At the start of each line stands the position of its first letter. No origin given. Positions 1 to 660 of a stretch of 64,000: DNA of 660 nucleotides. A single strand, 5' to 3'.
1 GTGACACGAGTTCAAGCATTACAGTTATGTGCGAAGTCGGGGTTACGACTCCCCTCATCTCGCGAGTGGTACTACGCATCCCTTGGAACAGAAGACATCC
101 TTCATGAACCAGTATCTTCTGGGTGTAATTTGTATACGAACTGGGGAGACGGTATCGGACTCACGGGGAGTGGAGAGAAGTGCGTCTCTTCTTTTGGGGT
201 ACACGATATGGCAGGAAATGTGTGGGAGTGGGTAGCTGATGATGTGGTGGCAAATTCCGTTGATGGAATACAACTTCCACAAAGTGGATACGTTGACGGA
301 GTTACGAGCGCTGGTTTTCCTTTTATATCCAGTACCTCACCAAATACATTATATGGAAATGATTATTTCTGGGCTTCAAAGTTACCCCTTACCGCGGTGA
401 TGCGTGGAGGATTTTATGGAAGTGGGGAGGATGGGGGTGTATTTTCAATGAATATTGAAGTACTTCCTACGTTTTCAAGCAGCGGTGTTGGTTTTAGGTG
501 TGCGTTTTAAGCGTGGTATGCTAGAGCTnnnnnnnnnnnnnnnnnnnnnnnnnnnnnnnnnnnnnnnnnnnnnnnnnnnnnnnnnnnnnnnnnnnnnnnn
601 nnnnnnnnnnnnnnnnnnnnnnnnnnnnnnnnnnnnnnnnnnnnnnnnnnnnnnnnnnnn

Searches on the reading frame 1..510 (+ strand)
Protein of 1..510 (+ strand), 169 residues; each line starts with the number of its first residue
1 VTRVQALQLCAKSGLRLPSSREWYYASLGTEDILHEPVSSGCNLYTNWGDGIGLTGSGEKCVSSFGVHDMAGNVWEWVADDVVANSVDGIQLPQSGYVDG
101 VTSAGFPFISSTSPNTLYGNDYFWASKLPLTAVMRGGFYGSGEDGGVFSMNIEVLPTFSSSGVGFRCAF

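Call 7: search_protein_families(library=pfam, proteins=[window:1-510:+], max_evalue=0.01)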
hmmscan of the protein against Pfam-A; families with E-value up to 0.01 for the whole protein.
window:1-510:+ (169 aa): 1 family
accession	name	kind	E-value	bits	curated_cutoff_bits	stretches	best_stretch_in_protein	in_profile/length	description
PF03781.23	FGE-sulfatase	-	5.1e-10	39.9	23.3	1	8-168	103-254/255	Sulfatase-modifying factor enzyme 1-like domain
